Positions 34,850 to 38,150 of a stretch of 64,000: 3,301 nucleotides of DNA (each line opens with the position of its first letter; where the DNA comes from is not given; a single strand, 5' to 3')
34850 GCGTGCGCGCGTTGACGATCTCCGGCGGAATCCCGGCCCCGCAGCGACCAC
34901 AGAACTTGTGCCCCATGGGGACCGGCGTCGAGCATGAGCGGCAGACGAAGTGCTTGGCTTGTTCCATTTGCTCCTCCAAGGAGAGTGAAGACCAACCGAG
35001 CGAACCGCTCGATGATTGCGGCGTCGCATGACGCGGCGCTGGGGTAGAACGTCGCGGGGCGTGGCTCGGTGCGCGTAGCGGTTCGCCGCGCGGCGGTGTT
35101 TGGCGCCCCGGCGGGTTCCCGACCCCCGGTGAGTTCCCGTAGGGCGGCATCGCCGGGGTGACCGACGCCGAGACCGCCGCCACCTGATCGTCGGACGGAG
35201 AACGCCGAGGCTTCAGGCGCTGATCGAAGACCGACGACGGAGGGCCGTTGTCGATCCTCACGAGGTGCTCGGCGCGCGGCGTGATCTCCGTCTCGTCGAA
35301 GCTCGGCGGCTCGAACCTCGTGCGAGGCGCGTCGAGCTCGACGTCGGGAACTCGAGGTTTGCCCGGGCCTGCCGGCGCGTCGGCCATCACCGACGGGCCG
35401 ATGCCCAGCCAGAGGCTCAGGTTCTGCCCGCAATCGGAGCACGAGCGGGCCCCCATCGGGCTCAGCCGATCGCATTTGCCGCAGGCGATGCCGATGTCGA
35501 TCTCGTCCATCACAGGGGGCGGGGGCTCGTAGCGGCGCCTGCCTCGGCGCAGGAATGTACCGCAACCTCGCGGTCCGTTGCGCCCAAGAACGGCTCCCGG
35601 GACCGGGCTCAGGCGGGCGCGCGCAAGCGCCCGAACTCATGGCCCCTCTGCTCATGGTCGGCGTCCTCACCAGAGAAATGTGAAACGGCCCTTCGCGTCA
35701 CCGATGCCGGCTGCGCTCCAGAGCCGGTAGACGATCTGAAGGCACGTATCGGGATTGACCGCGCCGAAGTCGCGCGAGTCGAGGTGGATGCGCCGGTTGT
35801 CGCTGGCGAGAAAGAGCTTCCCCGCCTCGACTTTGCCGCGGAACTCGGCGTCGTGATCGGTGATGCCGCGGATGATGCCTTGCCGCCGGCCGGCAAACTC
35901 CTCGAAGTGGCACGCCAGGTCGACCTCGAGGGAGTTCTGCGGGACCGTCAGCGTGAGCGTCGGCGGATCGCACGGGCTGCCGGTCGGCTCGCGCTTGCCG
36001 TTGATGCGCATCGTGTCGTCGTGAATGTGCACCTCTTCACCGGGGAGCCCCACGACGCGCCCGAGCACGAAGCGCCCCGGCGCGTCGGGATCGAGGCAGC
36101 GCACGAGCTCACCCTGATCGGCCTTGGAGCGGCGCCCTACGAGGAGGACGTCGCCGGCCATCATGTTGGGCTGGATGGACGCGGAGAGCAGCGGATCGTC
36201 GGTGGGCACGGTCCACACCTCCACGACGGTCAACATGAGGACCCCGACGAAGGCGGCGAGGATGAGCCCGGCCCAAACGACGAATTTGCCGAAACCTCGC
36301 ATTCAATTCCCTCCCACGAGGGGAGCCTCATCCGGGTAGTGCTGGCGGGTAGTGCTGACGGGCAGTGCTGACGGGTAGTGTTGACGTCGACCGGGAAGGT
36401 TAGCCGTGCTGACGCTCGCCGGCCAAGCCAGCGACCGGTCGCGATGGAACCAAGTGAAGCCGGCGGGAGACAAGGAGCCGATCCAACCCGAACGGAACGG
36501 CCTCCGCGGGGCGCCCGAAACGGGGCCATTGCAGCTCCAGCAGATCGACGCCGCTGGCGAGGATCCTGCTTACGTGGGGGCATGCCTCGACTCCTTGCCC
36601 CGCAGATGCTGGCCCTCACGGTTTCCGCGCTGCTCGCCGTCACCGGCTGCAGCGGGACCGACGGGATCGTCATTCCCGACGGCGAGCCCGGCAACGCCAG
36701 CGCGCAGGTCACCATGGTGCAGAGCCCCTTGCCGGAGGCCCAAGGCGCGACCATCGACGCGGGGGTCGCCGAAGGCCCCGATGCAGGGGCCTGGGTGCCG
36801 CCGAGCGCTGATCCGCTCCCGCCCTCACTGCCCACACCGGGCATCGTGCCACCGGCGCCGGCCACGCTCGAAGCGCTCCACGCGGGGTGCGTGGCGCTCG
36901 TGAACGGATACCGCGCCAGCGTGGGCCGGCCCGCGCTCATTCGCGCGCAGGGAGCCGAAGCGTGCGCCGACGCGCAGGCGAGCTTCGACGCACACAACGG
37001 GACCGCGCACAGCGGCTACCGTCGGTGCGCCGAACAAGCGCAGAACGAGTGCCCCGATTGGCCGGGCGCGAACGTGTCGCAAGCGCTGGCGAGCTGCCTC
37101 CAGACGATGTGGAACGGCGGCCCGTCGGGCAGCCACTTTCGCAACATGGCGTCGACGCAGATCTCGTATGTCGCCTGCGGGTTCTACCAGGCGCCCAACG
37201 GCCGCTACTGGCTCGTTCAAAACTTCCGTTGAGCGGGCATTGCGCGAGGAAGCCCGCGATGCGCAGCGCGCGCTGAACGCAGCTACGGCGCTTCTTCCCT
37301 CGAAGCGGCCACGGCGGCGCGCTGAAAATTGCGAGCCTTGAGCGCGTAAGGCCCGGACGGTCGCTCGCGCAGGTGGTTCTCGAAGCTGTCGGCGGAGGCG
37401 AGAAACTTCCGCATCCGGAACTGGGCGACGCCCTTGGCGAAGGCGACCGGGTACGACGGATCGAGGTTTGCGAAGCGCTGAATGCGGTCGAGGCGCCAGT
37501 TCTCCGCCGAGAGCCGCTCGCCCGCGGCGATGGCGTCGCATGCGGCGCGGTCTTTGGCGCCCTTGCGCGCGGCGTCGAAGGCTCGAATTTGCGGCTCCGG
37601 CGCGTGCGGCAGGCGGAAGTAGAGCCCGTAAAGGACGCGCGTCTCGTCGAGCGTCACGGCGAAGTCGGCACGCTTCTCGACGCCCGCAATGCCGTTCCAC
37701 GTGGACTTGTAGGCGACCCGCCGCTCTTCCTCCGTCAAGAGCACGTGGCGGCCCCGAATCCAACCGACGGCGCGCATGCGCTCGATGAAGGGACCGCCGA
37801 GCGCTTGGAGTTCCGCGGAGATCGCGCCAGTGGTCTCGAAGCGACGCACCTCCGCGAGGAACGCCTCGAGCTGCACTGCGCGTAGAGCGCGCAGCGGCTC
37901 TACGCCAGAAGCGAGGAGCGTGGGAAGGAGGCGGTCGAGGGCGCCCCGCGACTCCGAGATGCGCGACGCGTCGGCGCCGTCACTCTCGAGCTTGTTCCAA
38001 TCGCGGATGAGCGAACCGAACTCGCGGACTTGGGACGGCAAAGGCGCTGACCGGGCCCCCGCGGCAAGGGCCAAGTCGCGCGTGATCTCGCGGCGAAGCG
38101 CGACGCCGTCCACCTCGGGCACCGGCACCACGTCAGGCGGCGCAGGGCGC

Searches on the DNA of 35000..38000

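Call 7: search_rna_families(source=window, start=35000, end=38000, threshold=evalue, max_evalue=1)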
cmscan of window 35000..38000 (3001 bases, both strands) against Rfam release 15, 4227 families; matches with E-value up to 1: 1.
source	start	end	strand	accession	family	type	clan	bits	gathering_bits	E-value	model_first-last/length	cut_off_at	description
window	36834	36876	+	RF02946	cow-rumen-1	Gene; sRNA;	-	18.6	53.4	0.69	1-61/61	no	cow-rumen-1 RNA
